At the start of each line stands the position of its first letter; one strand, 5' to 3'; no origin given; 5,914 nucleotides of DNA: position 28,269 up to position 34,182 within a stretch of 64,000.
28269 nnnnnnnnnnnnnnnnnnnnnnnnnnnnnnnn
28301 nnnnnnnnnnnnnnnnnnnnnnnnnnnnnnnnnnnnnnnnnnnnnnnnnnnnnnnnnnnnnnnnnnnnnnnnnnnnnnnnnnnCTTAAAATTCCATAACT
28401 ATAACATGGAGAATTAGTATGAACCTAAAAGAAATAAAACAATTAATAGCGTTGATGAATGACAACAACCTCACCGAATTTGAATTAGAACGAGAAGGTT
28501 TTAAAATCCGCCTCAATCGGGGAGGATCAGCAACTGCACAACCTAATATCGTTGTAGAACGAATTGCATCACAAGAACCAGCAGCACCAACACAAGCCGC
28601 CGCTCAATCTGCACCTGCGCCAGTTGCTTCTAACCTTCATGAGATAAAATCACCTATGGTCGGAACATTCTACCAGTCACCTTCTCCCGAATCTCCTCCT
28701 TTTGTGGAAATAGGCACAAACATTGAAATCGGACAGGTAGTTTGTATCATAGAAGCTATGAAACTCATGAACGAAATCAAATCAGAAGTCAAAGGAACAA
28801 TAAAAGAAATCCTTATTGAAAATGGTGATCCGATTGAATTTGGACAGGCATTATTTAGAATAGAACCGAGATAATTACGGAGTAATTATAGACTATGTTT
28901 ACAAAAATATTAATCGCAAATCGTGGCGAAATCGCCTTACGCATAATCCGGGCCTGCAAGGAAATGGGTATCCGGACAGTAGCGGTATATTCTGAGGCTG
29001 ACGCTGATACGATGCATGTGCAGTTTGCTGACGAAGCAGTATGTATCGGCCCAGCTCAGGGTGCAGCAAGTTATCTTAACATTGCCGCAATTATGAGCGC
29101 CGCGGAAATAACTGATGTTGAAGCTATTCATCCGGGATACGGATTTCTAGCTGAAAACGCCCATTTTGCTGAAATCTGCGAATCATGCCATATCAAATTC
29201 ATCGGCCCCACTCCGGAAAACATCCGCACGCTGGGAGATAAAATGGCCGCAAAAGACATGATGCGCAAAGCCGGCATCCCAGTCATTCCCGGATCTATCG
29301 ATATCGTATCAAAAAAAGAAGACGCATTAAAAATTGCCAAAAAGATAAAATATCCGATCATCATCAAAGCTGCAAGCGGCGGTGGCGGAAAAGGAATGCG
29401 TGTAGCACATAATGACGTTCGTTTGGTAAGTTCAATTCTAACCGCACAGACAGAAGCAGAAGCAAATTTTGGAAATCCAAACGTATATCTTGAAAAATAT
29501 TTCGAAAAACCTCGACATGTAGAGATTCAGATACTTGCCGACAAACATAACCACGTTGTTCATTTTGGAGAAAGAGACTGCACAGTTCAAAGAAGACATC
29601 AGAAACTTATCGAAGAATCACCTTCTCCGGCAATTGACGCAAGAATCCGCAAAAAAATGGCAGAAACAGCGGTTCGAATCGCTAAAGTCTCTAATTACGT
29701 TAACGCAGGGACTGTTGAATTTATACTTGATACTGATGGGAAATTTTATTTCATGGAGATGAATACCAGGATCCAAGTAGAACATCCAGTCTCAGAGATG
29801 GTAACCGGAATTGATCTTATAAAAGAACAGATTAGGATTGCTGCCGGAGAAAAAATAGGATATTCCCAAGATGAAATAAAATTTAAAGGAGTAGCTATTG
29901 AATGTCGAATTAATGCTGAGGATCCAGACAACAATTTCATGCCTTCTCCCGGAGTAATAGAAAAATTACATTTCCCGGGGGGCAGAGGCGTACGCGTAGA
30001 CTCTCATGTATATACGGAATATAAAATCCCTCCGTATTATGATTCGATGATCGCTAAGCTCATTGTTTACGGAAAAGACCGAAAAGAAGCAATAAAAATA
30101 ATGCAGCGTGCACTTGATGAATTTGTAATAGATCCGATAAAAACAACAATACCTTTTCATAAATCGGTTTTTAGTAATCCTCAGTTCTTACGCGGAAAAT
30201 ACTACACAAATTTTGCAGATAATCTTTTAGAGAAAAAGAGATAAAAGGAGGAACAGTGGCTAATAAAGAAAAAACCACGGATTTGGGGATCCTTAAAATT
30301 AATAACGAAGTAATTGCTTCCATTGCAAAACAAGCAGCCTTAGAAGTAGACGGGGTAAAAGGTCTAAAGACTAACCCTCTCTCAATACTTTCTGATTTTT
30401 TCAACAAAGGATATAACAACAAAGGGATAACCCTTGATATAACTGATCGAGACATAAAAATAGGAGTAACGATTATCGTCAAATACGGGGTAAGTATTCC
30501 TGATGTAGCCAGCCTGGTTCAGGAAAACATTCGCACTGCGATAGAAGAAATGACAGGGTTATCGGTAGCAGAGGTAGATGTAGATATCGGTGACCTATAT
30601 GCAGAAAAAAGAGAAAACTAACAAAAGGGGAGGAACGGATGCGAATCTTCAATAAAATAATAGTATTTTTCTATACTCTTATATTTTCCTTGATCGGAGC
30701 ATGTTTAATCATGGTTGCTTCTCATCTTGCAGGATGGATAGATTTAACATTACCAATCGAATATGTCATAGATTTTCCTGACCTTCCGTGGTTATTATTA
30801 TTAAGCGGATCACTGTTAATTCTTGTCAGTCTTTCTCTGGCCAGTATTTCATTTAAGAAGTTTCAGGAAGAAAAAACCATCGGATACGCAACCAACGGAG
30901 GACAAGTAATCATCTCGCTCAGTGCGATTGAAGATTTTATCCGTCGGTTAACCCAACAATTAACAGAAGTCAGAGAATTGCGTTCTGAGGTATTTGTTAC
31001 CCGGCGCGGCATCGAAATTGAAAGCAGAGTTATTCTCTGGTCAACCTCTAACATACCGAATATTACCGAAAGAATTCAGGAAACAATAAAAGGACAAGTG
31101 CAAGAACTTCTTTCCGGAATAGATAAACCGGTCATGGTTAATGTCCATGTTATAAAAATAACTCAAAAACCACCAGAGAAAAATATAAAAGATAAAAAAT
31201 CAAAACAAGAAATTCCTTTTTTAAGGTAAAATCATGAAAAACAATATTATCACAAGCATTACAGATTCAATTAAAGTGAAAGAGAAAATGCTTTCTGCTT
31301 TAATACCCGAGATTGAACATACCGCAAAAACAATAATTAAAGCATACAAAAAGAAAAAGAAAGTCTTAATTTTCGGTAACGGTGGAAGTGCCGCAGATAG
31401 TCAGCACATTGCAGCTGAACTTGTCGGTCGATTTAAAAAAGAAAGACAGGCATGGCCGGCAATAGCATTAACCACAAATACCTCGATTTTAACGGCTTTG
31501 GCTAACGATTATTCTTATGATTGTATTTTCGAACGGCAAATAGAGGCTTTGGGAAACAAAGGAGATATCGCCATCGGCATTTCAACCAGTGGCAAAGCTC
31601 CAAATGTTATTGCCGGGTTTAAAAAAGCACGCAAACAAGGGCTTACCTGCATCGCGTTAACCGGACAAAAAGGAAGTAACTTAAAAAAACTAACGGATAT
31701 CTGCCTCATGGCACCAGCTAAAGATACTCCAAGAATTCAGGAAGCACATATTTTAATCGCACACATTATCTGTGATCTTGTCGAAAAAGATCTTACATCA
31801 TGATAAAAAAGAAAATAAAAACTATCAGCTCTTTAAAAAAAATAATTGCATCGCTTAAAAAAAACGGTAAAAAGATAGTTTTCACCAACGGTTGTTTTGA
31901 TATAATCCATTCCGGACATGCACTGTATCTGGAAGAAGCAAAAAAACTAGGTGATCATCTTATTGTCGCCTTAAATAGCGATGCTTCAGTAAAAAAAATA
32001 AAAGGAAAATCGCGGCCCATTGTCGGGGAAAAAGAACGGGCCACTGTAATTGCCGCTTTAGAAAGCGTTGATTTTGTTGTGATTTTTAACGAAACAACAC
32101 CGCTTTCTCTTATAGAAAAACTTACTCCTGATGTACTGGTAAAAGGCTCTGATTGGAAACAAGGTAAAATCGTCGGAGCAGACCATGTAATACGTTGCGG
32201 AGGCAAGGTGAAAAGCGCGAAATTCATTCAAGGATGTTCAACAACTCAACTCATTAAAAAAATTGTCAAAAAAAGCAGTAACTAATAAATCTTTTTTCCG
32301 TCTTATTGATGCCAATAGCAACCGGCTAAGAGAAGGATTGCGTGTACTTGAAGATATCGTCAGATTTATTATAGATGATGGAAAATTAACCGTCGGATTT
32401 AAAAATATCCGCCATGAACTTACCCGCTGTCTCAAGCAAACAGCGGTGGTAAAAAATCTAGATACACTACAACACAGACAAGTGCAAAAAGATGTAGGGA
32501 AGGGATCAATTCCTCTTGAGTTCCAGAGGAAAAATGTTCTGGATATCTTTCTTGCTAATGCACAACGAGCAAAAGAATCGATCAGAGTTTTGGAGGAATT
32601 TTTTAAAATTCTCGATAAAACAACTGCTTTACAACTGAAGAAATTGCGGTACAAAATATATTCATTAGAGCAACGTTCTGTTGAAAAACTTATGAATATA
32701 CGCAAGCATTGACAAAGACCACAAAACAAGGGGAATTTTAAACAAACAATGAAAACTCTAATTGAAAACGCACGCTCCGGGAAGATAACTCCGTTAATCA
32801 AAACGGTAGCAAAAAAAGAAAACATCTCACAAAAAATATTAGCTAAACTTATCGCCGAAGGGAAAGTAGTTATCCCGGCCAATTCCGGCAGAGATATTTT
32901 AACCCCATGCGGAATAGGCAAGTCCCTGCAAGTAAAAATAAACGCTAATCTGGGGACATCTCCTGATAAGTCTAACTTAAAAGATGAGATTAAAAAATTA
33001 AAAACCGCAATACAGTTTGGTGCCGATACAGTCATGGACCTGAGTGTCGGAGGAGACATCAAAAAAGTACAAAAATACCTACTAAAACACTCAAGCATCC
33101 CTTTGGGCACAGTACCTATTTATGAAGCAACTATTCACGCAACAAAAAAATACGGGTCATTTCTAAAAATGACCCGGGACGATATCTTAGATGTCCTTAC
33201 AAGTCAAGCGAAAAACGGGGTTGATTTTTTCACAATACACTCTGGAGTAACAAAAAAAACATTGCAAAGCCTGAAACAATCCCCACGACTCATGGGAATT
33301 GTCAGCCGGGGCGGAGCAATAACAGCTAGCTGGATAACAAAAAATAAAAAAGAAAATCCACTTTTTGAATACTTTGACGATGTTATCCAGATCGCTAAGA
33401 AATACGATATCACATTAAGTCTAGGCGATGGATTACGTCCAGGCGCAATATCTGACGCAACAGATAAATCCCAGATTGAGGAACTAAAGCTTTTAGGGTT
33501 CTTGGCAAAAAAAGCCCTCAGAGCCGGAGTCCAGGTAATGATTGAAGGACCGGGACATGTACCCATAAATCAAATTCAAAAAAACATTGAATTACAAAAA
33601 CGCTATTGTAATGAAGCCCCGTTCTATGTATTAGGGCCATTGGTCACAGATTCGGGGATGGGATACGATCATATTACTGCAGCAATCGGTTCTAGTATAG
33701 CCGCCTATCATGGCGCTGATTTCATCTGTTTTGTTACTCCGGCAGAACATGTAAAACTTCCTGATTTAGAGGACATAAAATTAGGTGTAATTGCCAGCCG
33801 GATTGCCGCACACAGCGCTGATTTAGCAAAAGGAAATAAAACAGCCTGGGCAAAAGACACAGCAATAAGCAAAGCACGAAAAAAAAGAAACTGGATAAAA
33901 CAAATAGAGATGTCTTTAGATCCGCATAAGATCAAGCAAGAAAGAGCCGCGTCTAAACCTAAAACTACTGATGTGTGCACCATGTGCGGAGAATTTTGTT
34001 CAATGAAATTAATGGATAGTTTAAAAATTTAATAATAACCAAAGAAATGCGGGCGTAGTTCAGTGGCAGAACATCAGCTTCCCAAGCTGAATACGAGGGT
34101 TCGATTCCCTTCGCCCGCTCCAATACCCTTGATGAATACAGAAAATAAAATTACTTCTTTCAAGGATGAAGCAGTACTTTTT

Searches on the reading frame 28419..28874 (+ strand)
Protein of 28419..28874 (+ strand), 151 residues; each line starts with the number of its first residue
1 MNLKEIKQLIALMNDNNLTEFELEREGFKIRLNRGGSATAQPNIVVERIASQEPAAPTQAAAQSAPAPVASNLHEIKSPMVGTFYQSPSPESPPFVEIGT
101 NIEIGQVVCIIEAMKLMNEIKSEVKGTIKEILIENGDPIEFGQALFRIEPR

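Call 17: search_protein_families(library=pfam, proteins=[window:28419-28874:+], max_evalue=0.0001)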
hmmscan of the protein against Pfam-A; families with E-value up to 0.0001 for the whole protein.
window:28419-28874:+ (151 aa): 1 family
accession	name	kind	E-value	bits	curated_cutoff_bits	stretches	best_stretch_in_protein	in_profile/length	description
PF00364.28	Biotin_lipoyl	-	1.5e-23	82.8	22.1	1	74-148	1-73/73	Biotin-requiring enzyme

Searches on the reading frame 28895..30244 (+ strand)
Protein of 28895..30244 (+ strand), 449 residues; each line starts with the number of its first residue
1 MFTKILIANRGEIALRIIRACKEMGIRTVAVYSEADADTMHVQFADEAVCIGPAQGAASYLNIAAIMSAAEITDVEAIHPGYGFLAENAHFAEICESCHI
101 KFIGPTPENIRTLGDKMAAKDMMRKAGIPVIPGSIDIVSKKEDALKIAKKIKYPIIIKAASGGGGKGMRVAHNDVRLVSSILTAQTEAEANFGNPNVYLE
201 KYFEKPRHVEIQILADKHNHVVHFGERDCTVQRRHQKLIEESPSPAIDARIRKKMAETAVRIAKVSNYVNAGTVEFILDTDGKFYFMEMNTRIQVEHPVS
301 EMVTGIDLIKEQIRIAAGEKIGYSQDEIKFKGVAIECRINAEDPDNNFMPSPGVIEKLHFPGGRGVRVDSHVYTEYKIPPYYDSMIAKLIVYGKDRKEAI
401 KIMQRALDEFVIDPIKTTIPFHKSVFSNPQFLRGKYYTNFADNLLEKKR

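Call 17: search_protein_families(library=pfam, proteins=[window:28895-30244:+], max_evalue=0.0001)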
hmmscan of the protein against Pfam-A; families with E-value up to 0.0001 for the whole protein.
window:28895-30244:+ (449 aa): 7 families
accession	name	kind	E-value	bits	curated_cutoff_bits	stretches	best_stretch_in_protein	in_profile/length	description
PF02786.22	CPSase_L_D2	-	3e-78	262.6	19.8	1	115-321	1-208/211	Carbamoyl-phosphate synthase L chain, ATP binding domain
PF00289.28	Biotin_carb_N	-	2.8e-46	157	25.5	1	1-110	1-110/110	Biotin carboxylase, N-terminal domain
PF02785.25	Biotin_carb_C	-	4.5e-42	143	32.4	1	336-441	1-106/108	Biotin carboxylase C-terminal domain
PF07478.18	Dala_Dala_lig_C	-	2.8e-10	40.5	24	1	124-291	3-174/204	D-ala D-ala ligase C-terminus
PF02222.28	ATP-grasp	-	2e-08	34.5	27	1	123-292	3-162/179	ATP-grasp domain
PF08443.16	RimK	-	6.8e-08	32.8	21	1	115-313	3-185/188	RimK-like ATP-grasp domain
PF14397.11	ATPgrasp_ST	-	2.1e-05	24.3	31.4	0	108-173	14-81/278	Sugar-transfer associated ATP-grasp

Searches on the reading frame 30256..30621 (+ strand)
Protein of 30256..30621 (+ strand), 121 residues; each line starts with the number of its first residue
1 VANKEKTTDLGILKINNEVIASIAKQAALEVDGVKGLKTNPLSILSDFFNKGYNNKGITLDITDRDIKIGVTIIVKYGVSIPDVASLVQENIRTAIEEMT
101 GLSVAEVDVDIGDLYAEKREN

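Call 20: search_protein_families(library=pfam, proteins=[window:30256-30621:+], max_evalue=0.0001)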
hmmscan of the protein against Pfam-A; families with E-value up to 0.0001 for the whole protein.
window:30256-30621:+ (121 aa): 1 family
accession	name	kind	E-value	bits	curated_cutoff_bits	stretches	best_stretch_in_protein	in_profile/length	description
PF03780.18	Asp23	-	1.5e-26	93.4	28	1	10-113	2-106/108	Asp23 family, cell envelope-related function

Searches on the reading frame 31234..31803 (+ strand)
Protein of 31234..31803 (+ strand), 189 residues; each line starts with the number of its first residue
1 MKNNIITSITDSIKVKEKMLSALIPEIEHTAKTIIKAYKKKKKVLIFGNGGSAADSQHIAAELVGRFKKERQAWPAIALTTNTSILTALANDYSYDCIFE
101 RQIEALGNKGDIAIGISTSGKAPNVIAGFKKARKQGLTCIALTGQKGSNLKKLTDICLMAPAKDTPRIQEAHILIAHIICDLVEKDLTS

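Call 17: search_protein_families(library=pfam, proteins=[window:31234-31803:+], max_evalue=0.0001)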
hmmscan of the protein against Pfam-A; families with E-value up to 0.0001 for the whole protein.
window:31234-31803:+ (189 aa): 2 families
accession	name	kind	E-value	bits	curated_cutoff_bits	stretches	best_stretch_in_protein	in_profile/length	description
PF13580.11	SIS_2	-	1.8e-27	96.5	27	1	14-144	8-138/138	SIS domain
PF01380.27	SIS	-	1.4e-10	41.5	25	1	105-165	49-109/131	SIS domain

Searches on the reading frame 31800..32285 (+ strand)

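Call 17: search_protein_families(library=pfam, proteins=[window:31800-32285:+], max_evalue=0.0001)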
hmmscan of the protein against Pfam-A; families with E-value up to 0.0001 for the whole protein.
window:31800-32285:+ (161 aa): 1 family
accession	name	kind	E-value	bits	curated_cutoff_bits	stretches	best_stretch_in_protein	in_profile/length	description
PF01467.32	CTP_transf_like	-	1.9e-19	70.6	21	1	28-152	1-131/133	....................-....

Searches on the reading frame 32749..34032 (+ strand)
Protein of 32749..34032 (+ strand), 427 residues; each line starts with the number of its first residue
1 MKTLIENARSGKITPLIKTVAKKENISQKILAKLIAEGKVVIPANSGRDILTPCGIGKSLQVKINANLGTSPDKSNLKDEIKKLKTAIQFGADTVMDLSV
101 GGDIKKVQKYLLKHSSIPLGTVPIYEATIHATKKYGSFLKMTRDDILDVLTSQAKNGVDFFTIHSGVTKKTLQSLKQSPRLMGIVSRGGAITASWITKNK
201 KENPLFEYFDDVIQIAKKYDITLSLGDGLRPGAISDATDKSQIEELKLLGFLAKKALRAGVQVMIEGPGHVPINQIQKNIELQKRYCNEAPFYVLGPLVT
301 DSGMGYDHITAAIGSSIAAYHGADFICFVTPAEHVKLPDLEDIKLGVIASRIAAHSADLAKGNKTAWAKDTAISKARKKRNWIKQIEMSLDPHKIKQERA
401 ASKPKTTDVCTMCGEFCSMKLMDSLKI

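Call 17: search_protein_families(library=pfam, proteins=[window:32749-34032:+], max_evalue=0.0001)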
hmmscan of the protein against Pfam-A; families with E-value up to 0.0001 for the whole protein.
window:32749-34032:+ (427 aa): 1 family
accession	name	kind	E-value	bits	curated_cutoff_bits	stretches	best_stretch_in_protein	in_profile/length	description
PF01964.24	ThiC_Rad_SAM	-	1.4e-185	617.5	25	1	3-423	1-419/420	Radical SAM ThiC family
